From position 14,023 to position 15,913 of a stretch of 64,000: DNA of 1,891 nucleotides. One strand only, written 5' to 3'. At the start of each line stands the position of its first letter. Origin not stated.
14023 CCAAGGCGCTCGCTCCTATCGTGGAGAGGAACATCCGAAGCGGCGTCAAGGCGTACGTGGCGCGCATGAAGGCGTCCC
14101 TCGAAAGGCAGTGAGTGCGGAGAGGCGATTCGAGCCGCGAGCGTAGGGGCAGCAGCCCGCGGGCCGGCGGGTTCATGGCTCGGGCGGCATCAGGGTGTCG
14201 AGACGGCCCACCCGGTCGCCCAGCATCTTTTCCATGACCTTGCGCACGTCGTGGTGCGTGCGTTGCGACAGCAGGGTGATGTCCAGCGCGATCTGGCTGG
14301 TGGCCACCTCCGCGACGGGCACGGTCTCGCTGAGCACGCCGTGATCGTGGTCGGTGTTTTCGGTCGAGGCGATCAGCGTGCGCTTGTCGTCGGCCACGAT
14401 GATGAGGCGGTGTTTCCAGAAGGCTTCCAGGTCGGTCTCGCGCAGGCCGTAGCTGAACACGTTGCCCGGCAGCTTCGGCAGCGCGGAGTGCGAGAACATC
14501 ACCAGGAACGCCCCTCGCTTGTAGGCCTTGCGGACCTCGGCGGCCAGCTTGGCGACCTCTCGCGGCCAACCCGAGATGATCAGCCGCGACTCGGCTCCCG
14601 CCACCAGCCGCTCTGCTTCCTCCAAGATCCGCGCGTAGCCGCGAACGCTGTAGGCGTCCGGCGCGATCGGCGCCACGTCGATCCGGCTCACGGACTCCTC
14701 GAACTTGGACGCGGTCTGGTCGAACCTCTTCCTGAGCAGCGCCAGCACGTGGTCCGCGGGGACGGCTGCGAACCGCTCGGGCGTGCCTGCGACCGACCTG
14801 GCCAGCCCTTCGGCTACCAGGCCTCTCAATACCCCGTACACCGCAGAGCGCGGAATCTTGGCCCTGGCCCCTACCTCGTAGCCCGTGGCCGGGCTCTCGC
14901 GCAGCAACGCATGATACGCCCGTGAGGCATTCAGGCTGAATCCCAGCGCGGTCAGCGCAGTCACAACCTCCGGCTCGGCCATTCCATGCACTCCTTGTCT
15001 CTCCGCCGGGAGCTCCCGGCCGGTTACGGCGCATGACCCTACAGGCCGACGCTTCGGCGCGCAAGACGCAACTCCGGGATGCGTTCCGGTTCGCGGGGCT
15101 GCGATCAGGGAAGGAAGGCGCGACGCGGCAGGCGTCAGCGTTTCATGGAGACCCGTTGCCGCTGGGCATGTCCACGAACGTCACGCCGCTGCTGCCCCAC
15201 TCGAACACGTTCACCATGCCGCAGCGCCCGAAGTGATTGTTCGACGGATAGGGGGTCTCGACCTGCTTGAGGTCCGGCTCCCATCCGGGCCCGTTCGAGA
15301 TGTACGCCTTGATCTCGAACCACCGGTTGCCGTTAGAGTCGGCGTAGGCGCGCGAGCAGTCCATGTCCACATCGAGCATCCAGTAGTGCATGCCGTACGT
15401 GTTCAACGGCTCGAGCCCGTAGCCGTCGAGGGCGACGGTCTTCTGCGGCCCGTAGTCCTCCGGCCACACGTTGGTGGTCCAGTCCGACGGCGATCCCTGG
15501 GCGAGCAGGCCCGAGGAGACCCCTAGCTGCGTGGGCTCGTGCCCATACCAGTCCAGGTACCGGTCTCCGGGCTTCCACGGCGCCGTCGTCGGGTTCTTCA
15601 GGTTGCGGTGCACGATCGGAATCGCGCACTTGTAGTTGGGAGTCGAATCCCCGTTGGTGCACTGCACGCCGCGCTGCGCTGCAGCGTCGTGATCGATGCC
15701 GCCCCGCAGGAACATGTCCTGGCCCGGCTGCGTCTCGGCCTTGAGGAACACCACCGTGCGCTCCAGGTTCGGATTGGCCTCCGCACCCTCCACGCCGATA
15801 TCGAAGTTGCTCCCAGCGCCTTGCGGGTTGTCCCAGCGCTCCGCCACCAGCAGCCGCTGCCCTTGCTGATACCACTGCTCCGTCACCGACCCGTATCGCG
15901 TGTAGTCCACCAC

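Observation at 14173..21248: Putative sugar-responsive locus: TrmB regulator, large secreted protein, PI-PLC-like lipoprotein and the GH13-rSAM fusion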

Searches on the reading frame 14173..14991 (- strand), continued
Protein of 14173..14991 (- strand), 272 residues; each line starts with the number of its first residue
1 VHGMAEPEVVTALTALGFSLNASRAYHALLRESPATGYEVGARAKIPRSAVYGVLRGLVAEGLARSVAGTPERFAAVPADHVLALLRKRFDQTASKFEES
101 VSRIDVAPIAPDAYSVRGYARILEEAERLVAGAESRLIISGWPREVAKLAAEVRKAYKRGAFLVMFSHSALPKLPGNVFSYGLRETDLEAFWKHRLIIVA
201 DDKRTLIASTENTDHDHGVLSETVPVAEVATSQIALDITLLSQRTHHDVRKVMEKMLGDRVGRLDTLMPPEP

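Call 83: find_encoding_contigs(protein=P0400, flank=7000, max_places=1)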
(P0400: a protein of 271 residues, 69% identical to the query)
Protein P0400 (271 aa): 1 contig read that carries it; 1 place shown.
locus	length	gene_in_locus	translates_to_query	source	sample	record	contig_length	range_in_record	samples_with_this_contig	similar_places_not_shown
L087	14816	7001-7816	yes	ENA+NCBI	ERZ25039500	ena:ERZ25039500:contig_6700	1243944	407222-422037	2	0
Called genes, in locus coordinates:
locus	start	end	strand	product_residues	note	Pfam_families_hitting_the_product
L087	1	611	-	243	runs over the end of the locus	PF01925:TauE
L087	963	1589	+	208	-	PF03781:FGE-sulfatase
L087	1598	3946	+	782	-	PF03544:TonB_C, PF07715:Plug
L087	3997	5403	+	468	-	PF01551:Peptidase_M23, PF25275:Golvesin_C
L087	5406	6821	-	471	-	PF19714:DUF6209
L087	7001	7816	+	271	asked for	PF01978:TrmB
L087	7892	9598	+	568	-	PF17957:Big_7 (weak)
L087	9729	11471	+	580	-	PF00753:Lactamase_B (faint), PF19583:ODP, PF00990:GGDEF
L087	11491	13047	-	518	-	PF00150:Cellulase, PF26410:GH5_mannosidase (weak)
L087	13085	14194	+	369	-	PF04909:Amidohydro_2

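Call 92: find_related_loci(query=A8, collection=metagenome_contigs, flank=3000)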
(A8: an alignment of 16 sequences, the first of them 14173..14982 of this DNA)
Query A8 (269 aa) in metagenome_contigs; peptide patterns used: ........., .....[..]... (x = any residue, [..] = any of these).
358 stretches matched a pattern; 162 encode a relative of the query (tblastn E <= 1e-3); the best 80 are kept; 80 distinct loci.
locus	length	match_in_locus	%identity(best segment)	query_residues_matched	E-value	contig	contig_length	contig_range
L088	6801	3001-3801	85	1-267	4e-153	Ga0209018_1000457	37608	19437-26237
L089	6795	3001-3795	72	1-265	3e-127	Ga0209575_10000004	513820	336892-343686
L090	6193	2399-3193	71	1-265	2e-126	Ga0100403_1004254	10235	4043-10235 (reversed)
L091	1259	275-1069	72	1-265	6e-136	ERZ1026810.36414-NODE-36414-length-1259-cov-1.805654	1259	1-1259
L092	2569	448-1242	70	1-265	3e-127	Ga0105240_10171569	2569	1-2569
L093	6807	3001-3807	70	1-269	2e-121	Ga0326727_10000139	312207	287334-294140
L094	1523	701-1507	69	1-269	3e-131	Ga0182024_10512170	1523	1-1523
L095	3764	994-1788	68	1-265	2e-123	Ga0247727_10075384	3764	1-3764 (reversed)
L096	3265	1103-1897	68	1-265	3e-124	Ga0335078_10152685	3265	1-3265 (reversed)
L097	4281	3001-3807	70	1-269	6e-121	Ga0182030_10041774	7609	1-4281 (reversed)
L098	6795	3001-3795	67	1-265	2e-120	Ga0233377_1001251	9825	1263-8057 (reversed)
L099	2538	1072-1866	68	1-265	8e-126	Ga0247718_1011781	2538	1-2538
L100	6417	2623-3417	67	1-265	7e-120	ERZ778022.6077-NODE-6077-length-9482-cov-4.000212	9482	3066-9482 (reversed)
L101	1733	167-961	71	1-265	1e-128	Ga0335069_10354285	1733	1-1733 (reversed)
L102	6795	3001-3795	67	1-265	7e-120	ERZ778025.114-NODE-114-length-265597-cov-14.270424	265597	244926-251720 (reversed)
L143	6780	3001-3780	65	6-265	1e-112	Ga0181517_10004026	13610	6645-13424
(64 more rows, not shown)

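Call 97: search_protein_families(library=pfam, proteins=[L143:3905-5440:+, L085:5859-6896:-, L087:5406-6821:-, L086:7843-9552:+], max_evalue=0.1)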
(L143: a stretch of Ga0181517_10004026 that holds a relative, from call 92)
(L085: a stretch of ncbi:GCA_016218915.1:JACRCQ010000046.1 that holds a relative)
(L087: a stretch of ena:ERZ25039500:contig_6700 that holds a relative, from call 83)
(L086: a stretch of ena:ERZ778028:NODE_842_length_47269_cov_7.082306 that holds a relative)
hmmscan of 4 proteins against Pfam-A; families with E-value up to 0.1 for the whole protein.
L143:3905-5440:+ (512 aa): 3 families
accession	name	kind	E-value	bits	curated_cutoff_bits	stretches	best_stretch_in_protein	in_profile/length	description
PF03370.18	CBM_21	-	3.1e-27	95.5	28.9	2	188-289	3-113/113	Carbohydrate/starch-binding module (family 21)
PF13385.13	Laminin_G_3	-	1.1e-08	35.8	27.6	1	383-511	32-146/151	Concanavalin A-like lectin/glucanases superfamily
PF16760.10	CBM53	-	0.00019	22.1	27.6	1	214-266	2-57/57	Starch/carbohydrate-binding module (family 53)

L085:5859-6896:- (345 aa): 1 family
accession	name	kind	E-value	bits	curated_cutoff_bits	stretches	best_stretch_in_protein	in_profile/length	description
PF19714.4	DUF6209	-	1.4e-28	100.7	27.5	1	27-164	98-237/237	Family of unknown function (DUF6209)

L087:5406-6821:- (471 aa): 1 family
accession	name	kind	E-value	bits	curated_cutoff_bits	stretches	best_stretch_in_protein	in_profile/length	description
PF19714.4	DUF6209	-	1.2e-46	159.8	27.5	1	55-291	3-236/237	Family of unknown function (DUF6209)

L086:7843-9552:+ (569 aa): 1 family
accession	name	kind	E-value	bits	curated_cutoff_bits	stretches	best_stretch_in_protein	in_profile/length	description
PF13852.11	DUF4197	-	0.074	13.1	24.9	0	303-347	98-143/199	Protein of unknown function (DUF4197)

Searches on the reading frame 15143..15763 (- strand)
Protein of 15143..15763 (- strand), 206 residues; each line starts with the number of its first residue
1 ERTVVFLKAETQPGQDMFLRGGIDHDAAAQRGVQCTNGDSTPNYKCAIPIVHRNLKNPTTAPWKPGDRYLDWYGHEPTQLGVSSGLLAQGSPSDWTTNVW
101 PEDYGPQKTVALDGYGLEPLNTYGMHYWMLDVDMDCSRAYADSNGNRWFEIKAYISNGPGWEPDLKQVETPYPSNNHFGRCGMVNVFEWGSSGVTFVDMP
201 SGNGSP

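Call 108: search_solved_structures(query=window:15143-15763:-, max_evalue=1)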
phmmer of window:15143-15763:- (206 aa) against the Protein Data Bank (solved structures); distinct sequences matched with E-value up to 1: 17.
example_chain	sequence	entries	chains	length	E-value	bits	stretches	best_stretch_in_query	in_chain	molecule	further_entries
4rpd_A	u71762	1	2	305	0.0034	20.4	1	40-115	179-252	Capsid protein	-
3r6j_A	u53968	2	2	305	0.054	16.5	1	40-112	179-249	VP1 protein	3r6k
6ir5_A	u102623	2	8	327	0.079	15.9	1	40-115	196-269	VP1 Capsid protein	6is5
5b46_B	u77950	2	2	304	0.1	15.6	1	130-191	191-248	2-oxoacid--ferredoxin oxidoreductase beta subunit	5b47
5zuq_A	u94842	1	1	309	0.15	15.1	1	51-115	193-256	VP1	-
5f4j_A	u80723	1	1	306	0.19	14.7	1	51-115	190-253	Protruding domain of GII.17 norovirus capsid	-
8jd8_A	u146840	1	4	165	0.22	14.5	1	154-199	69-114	Superoxide dismutase [Cu-Zn]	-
4rox_A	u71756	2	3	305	0.37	13.7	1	51-113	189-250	Capsid protein VP1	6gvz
6gw0_A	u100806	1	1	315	0.39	13.7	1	51-113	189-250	Capsid protein VP1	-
27zd_A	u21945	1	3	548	0.39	13.6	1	51-115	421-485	Human norovirus GII.3 TCH04-577 VP1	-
8emz_A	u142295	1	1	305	0.44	13.5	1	41-115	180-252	GII.17 P domain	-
5f4o_A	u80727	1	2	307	0.45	13.5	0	41-115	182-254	Capsid protein VP1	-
5lkc_A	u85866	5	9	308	0.45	13.5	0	41-115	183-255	Major capsid protein | Capsid protein VP1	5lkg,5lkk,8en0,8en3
5zus_A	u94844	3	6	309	0.45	13.4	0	41-115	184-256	VP1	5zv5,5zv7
8v97_A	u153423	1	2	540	0.48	13.4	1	51-115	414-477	Capsid protein VP1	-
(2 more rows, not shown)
